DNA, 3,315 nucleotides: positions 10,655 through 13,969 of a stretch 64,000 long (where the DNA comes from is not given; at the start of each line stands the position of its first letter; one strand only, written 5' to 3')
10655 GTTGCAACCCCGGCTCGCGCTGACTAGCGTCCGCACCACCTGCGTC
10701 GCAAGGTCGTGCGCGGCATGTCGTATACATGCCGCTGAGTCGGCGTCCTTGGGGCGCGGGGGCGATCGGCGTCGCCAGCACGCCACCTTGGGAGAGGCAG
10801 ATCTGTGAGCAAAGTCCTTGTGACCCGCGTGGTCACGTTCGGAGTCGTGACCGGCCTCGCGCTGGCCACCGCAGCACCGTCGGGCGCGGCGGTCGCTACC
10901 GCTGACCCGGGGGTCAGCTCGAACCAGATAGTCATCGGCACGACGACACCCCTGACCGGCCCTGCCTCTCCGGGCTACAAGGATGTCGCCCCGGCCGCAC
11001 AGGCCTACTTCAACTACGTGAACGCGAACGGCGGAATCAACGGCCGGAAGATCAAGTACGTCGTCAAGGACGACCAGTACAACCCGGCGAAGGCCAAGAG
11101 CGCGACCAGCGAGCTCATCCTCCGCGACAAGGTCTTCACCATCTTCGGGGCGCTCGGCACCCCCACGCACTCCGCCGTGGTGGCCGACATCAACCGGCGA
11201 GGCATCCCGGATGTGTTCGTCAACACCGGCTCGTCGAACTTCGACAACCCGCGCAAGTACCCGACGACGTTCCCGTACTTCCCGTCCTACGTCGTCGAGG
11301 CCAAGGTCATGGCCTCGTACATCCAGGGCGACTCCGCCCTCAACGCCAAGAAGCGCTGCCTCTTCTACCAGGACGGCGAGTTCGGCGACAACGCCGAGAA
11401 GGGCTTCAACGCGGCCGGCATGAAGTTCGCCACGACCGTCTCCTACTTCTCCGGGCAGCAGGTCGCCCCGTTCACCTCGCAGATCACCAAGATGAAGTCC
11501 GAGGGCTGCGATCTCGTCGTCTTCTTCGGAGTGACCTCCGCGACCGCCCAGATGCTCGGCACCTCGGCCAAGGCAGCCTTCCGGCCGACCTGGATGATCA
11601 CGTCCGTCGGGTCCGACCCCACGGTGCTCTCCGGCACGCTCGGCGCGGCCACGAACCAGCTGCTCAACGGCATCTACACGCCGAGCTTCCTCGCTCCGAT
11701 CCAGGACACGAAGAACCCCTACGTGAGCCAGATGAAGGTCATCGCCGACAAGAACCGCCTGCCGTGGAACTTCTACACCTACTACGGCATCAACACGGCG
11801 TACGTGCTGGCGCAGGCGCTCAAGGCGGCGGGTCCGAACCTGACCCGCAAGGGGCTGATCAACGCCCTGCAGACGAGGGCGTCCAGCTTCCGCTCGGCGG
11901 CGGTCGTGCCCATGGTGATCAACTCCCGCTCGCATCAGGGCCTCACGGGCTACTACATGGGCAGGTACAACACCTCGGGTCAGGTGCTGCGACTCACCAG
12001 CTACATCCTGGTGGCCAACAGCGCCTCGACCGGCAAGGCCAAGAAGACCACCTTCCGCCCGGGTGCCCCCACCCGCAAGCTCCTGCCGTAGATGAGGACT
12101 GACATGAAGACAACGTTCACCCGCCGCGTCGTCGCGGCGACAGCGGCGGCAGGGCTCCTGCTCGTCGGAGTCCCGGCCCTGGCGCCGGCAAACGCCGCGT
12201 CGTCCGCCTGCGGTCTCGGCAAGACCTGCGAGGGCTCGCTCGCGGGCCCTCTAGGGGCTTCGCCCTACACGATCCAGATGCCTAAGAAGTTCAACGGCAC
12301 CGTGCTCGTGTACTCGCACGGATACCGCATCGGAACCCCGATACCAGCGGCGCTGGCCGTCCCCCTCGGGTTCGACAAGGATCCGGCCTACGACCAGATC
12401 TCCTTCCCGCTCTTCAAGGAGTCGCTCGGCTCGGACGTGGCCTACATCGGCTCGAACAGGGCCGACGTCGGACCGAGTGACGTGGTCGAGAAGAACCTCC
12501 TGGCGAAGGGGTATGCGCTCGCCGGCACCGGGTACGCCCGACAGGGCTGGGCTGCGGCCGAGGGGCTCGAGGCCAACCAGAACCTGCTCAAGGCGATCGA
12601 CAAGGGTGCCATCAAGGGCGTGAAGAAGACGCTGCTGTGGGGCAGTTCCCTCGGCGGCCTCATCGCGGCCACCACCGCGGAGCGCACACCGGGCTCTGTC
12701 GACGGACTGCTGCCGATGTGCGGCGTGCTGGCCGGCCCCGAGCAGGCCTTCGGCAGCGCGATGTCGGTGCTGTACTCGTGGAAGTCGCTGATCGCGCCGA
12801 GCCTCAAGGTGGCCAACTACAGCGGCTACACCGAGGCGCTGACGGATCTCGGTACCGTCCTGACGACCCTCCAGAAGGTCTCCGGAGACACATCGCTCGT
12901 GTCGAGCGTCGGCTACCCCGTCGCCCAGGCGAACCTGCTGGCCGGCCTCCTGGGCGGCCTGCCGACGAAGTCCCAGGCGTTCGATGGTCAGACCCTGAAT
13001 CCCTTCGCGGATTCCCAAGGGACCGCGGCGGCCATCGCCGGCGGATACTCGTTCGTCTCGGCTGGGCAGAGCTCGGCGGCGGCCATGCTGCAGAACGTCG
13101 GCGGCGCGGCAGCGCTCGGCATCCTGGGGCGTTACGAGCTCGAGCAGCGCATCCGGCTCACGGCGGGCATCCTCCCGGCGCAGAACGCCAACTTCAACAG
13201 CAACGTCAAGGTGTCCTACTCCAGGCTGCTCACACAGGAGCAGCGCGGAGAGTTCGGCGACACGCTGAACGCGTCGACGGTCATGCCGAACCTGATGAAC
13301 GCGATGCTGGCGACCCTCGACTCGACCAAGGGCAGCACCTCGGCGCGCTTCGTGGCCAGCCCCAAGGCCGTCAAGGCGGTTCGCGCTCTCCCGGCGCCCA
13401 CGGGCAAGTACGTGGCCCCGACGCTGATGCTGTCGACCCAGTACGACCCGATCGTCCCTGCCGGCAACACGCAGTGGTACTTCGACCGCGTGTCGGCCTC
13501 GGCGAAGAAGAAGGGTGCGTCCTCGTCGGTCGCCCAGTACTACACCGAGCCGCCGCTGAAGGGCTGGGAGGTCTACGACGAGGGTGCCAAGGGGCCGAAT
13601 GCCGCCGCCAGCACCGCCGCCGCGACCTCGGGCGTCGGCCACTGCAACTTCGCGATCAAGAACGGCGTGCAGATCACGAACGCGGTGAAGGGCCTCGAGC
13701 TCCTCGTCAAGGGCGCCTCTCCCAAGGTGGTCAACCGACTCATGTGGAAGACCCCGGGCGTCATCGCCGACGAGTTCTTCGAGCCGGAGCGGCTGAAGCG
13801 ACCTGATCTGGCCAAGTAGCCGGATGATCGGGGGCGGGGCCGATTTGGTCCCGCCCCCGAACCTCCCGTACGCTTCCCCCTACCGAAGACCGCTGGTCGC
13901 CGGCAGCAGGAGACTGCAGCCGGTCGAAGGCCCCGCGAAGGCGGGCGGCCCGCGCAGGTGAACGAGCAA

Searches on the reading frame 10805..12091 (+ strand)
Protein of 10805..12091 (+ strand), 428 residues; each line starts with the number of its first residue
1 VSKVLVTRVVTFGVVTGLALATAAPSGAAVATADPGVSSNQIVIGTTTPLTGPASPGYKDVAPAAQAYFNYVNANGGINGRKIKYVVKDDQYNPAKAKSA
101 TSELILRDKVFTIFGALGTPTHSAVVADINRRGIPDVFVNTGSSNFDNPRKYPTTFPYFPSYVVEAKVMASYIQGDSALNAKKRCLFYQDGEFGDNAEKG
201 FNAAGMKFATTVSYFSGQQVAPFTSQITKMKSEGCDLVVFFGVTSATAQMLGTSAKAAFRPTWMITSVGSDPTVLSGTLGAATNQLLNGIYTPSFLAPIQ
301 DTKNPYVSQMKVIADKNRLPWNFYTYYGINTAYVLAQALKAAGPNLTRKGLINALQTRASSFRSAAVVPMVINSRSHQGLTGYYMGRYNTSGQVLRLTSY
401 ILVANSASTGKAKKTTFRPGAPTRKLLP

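Call 3: search_protein_families(library=pfam, proteins=[window:10805-12091:+])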
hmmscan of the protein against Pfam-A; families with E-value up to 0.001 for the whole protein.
window:10805-12091:+ (428 aa): 3 families
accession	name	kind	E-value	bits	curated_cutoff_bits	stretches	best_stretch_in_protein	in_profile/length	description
PF13458.12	Peripla_BP_6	-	1.9e-51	176.2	31.7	1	41-392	1-342/343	Periplasmic binding protein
PF01094.35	ANF_receptor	-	4.2e-13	49.5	25.4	1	62-384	3-332/353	Receptor family ligand binding region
PF13433.12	Peripla_BP_5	-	7.3e-08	32.3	27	1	45-125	4-84/363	Periplasmic binding protein domain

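Call 38: search_protein_families(library=ncbifam, proteins=[window:10805-12088:+], max_evalue=0.00001)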
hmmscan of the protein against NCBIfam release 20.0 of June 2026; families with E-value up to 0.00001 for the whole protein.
window:10805-12088:+ (428 aa): 2 families
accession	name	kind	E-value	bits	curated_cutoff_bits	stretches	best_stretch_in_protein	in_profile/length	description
NF011933.0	PRK15404.1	subfamily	3.7e-11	42.7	477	1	33-346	18-322/370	high-affinity branched-chain amino acid ABC transporter substrate-binding protein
TIGR03407.1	urea_ABC_UrtA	exception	5.4e-06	25.5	492.75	1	64-125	23-84/361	urea ABC transporter substrate-binding protein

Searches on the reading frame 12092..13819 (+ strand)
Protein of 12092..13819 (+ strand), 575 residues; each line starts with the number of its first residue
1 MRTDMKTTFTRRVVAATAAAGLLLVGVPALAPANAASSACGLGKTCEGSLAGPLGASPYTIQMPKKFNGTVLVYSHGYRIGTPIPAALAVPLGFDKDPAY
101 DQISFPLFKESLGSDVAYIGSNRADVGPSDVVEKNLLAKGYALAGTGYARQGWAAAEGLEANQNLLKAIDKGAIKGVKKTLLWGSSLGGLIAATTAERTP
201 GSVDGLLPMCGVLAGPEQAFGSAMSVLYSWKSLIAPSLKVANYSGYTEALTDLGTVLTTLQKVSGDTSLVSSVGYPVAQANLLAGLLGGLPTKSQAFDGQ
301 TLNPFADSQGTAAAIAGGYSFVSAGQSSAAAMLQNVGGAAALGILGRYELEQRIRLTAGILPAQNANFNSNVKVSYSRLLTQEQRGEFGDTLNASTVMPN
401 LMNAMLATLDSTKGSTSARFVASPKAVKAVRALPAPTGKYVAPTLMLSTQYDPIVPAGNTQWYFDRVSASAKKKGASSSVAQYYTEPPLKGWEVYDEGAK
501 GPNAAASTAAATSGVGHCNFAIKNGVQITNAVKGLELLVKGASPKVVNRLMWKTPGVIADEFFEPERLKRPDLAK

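Call 3: search_protein_families(library=pfam, proteins=[window:12092-13819:+])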
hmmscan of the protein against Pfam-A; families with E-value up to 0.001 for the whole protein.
window:12092-13819:+ (575 aa): 2 families
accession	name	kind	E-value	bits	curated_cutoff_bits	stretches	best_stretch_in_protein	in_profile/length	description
PF12146.15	Hydrolase_4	-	7.3e-09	35.7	27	1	178-242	76-141/239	Serine aminopeptidase, S33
PF00561.26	Abhydrolase_1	-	3.3e-06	27.4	25.8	0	173-211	64-102/245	alpha/beta hydrolase fold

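Call 38: search_protein_families(library=ncbifam, proteins=[window:12092-13816:+], max_evalue=0.00001)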
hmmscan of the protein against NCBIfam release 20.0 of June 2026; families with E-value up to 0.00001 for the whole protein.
window:12092-13816:+ (575 aa): 0 families
